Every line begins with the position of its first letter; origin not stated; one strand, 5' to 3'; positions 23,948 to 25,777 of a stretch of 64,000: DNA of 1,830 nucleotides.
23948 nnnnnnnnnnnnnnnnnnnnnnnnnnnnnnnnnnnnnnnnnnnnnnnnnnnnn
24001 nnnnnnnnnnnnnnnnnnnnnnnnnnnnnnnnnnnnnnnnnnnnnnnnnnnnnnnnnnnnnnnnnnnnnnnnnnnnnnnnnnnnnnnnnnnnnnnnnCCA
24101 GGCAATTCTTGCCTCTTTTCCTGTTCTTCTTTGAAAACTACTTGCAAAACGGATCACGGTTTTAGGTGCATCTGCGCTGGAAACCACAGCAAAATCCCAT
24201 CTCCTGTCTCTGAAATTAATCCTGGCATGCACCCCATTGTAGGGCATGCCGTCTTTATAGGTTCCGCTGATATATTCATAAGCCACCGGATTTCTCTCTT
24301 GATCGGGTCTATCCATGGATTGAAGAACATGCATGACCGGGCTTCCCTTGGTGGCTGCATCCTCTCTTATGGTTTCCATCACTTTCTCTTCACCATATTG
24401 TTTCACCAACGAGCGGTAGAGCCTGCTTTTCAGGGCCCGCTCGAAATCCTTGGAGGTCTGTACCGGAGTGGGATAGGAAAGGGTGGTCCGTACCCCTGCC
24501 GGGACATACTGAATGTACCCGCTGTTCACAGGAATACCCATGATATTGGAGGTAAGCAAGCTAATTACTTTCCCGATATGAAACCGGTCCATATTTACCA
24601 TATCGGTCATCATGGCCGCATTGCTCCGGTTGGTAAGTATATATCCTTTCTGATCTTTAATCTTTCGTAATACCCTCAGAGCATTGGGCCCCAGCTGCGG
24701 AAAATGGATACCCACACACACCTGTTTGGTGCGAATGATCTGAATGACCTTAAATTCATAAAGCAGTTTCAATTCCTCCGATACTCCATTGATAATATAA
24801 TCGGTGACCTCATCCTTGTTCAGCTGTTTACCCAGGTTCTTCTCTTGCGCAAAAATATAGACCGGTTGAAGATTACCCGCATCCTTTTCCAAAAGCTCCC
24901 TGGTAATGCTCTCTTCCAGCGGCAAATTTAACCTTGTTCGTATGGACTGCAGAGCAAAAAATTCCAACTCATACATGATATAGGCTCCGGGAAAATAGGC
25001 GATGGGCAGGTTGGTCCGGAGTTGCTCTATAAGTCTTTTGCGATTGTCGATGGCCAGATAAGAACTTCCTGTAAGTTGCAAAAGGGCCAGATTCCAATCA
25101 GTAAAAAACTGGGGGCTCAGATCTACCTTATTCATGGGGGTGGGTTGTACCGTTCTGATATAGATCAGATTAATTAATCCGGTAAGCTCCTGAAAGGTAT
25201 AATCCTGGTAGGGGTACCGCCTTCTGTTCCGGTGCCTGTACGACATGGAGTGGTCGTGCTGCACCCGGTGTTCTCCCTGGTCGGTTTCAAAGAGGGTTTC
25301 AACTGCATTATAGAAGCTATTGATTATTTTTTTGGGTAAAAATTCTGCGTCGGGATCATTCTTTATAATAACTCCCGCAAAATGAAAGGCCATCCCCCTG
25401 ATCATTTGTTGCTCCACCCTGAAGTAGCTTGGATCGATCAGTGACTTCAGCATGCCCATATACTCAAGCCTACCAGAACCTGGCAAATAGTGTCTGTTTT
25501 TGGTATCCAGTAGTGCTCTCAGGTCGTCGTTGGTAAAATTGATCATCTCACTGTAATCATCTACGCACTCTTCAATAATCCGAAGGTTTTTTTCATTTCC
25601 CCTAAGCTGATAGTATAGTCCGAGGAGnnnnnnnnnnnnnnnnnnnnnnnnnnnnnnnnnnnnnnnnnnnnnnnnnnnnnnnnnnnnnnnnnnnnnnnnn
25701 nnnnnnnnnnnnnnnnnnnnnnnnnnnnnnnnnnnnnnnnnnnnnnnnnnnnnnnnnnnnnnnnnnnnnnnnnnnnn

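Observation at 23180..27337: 1385-aa signal-less fusion of a GT4-like glycosyltransferase, an unassigned ~500-aa region and a NAGPA/DUF2233-like phosphodiester glycosidase domain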

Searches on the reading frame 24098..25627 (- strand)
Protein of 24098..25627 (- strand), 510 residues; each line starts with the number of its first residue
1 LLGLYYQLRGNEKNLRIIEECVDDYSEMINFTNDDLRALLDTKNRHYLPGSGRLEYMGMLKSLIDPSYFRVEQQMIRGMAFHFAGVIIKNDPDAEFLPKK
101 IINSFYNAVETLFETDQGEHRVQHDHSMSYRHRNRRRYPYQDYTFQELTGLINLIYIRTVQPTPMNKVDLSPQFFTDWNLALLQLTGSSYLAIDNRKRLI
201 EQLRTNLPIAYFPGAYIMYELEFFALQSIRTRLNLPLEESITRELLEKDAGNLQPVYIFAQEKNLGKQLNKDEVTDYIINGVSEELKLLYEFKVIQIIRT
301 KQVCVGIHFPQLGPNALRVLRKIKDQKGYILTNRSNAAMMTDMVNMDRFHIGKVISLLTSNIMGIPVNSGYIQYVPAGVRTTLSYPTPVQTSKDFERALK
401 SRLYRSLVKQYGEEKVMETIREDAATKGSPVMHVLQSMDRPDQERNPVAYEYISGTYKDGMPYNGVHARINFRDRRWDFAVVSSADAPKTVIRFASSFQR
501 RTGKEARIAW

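Call 26: search_protein_representatives(protein=window:24098-25627:-)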
Query: 510 residues. Proteins with E-value up to 0.001 (for the whole library): 118; up to 1e-10: 95; up to 1e-30: 56. The best 118 are listed.
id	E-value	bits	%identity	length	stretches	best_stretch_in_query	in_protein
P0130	1.3e-168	578.1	52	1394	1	3-510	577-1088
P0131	4.2e-148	510.5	47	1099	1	3-510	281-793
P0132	1.9e-143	495.1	46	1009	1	4-510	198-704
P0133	1.9e-132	458.9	44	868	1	4-510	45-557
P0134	2.2e-124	432.2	42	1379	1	4-489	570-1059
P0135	1.9e-116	406.1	41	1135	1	34-510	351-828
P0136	4.2e-109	381.9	44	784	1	4-504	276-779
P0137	1.0e-107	377.3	37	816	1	4-510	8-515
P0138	3.1e-106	372.4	41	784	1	3-510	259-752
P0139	4.7e-102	358.6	37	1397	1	16-510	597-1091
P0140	2.4e-99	349.7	42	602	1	56-510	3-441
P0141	9.9e-98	344.3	37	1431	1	4-506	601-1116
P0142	1.6e-95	337.1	39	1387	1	19-510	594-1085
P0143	4.2e-95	335.7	38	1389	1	19-467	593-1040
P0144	2.2e-90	320.1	34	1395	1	18-510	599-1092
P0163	1.7e-48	182.0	33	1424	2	284-510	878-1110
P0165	1.1e-47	179.3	33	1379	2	287-510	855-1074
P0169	7.0e-43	163.5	31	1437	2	238-510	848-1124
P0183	1.4e-32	129.5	27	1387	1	24-471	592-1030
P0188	2.3e-29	118.9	30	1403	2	295-510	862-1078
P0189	4.4e-29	118.0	25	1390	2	278-510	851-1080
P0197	2.3e-26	109.0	28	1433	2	37-159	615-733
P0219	2.5e-14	69.3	25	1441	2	335-510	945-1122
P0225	2.7e-10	56.0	25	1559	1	251-440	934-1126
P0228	8.8e-09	51.0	26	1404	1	318-510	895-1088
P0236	4.8e-07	45.3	23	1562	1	228-442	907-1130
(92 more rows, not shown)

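Call 27: search_protein_families(library=pfam, proteins=[P0169, P0183, P0189, P0219, P0225, P0236], max_evalue=0.01)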
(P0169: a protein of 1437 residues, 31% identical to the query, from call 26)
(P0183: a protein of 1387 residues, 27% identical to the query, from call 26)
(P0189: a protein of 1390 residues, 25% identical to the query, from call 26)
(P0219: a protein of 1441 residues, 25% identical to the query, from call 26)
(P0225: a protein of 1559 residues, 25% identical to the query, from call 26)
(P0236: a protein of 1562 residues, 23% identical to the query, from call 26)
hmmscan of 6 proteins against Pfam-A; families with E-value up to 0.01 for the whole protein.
P0169 (1437 aa): 3 families
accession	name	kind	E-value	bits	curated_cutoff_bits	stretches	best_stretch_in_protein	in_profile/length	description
PF09992.14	NAGPA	-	1.4e-19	71.3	25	1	1292-1432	57-166/169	Phosphodiester glycosidase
PF00534.26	Glycos_transf_1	-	0.00018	21.5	26.4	1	386-523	44-159/172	Glycosyl transferases group 1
PF01937.24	ARMT1-like_dom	-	0.00095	18.9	25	0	867-931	194-261/311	Damage-control phosphatase ARMT1-like domain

P0183 (1387 aa): 2 families
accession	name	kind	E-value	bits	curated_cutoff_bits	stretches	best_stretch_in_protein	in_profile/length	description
PF09992.14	NAGPA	-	8.9e-16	59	25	1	1242-1368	57-162/169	Phosphodiester glycosidase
PF00534.26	Glycos_transf_1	-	2.7e-07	30.7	26.4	1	467-553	86-171/172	Glycosyl transferases group 1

P0189 (1390 aa): 3 families
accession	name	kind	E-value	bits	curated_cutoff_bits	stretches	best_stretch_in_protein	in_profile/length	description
PF09992.14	NAGPA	-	3.9e-17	63.4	25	1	1244-1389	54-169/169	Phosphodiester glycosidase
PF00534.26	Glycos_transf_1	-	0.00062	19.8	26.4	1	428-485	65-121/172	Glycosyl transferases group 1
PF13692.12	Glyco_trans_1_4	-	0.0043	17.8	27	0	446-486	65-106/142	Glycosyl transferases group 1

P0219 (1441 aa): 4 families
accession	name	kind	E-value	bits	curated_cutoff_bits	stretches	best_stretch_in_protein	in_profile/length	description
PF09992.14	NAGPA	-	3.6e-18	66.8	25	1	1295-1435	58-167/169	Phosphodiester glycosidase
PF13692.12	Glyco_trans_1_4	-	4.2e-05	24.3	27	1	434-490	65-118/142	Glycosyl transferases group 1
PF00534.26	Glycos_transf_1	-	5e-05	23.3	26.4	1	439-477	85-123/172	Glycosyl transferases group 1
PF20706.3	GT4-conflict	-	0.0007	19.1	26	1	447-524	282-357/385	Family 4 Glycosyltransferase in conflict systems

P0225 (1559 aa): 1 family
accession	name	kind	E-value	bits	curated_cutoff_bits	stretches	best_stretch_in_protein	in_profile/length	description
PF09992.14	NAGPA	-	4.9e-16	59.8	25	1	1376-1529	57-166/169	Phosphodiester glycosidase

P0236 (1562 aa): 1 family
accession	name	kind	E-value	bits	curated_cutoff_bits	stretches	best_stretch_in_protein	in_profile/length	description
PF09992.14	NAGPA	-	5.2e-14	53.2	25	1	1381-1497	59-147/169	Phosphodiester glycosidase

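Call 61: find_homologous_proteins(query=P0219, max_evalue=1e-20)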
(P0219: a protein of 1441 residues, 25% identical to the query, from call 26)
Query P0219 (1441 aa): 4 proteins with E <= 1e-20 among 8000 candidates.
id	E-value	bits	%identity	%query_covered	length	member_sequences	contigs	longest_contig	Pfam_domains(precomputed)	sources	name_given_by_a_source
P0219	0.0e+0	3290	100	100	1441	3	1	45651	PF09992.15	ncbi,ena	-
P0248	0.0e+0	2312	70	100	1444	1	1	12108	PF09992.15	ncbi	-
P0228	0.0e+0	1348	47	99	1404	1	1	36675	PF00534.27,PF09992.15,PF13692.13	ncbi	-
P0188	0.0e+0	1168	43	99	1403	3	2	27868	PF09992.15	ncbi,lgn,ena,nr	ncbi:MAG: phosphodiester glycosidase family protein [Deltaproteobacteria bacterium]|nr:phosphodieste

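Call 62: find_encoding_contigs(protein=P0219, flank=10000, max_places=1)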
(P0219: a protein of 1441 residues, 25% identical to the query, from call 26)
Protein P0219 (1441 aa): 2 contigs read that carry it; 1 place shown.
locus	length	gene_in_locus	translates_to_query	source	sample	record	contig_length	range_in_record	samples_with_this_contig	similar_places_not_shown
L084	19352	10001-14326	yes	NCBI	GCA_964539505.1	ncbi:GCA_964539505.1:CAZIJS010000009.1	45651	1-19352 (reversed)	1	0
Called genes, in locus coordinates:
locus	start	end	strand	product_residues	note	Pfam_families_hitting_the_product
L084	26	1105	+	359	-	PF01790:LGT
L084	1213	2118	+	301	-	PF01790:LGT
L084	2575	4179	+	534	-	PF01039:Carboxyl_trans, PF03255:ACCA (weak)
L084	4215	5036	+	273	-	PF00378:ECH_1, PF16113:ECH_2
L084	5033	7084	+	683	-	PF00289:Biotin_carb_N, PF02222:ATP-grasp, PF02786:CPSase_L_D2, PF07478:Dala_Dala_lig_C, PF02785:Biotin_carb_C, PF00364:Biotin_lipoyl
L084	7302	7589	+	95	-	-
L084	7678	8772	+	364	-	PF09712:PHA_synth_III_E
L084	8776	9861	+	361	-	PF07167:PhaC_N (weak), PF00561:Abhydrolase_1, PF11339:DUF3141 (weak), PF12146:Hydrolase_4 (faint), PF06850:PHB_depo_C (weak)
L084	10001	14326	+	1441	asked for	PF09992:NAGPA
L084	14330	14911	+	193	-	PF12773:DZR (faint)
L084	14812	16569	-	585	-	PF00474:SSF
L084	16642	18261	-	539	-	-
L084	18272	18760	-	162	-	PF16789:YscO-like (weak)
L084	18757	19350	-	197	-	?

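Call 63: find_encoding_contigs(protein=P0188, flank=10000, max_places=1)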
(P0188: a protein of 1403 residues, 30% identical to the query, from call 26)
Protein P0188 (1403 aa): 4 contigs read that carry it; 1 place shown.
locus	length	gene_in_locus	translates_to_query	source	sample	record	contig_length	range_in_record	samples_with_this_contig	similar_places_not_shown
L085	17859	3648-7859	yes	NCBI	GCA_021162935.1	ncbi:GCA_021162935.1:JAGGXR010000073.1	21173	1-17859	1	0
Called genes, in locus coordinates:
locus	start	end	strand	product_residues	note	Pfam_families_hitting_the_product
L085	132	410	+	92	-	PF05597:Phasin (weak)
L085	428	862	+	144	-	PF01575:MaoC_dehydratas, PF13452:FAS1_DH_region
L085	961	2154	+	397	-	PF09712:PHA_synth_III_E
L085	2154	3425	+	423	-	PF07167:PhaC_N, PF00561:Abhydrolase_1, PF11339:DUF3141 (weak), PF06850:PHB_depo_C (weak)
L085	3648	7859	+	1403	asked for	PF09992:NAGPA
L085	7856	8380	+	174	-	-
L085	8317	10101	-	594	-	PF00474:SSF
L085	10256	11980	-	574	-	PF00069:Pkinase, PF07714:PK_Tyr_Ser-Thr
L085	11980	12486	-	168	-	PF16789:YscO-like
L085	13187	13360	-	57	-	-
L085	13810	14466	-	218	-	-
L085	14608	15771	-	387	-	PF00155:Aminotran_1_2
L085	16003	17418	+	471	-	PF01026:TatD_DNase, PF04055:Radical_SAM (weak)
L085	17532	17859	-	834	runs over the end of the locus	PF14417:MEDS, PF08448:PAS_4 (faint), PF13426:PAS_9 (faint), PF00989:PAS (faint), PF13188:PAS_8 (faint), PF00512:HisKA (weak), PF02518:HATPase_c, PF00072:Response_reg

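Call 64: find_encoding_contigs(protein=P0228, flank=10000, max_places=1)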
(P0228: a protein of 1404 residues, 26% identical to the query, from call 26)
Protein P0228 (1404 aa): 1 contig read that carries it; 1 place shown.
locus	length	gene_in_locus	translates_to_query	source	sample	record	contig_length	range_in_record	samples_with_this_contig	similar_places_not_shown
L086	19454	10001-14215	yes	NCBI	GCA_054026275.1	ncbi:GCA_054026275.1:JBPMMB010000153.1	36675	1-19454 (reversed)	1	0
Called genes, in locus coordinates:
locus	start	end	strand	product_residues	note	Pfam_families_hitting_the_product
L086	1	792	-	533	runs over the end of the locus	PF00890:FAD_binding_2, PF01266:DAO, PF07992:Pyr_redox_2 (faint), PF02910:Succ_DH_flav_C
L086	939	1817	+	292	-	PF01790:LGT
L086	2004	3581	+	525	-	PF01039:Carboxyl_trans, PF03255:ACCA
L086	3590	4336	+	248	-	PF00378:ECH_1, PF16113:ECH_2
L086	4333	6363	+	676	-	PF00289:Biotin_carb_N, PF02222:ATP-grasp, PF02655:ATP-grasp_3 (weak), PF02786:CPSase_L_D2, PF07478:Dala_Dala_lig_C, PF02785:Biotin_carb_C, PF21139:BT_MCC_alpha (weak), PF00364:Biotin_lipoyl, +3 more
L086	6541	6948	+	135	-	-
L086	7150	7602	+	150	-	PF01575:MaoC_dehydratas, PF13452:FAS1_DH_region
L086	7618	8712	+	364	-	PF09712:PHA_synth_III_E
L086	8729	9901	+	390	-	PF07167:PhaC_N, PF00561:Abhydrolase_1, PF12146:Hydrolase_4 (faint), PF11339:DUF3141, PF06850:PHB_depo_C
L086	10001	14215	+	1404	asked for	PF00534:Glycos_transf_1 (faint), PF13692:Glyco_trans_1_4 (faint), PF09992:NAGPA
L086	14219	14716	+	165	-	-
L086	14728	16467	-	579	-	PF00474:SSF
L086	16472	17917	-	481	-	PF00069:Pkinase, PF07714:PK_Tyr_Ser-Thr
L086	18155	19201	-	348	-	PF04754:Transposase_31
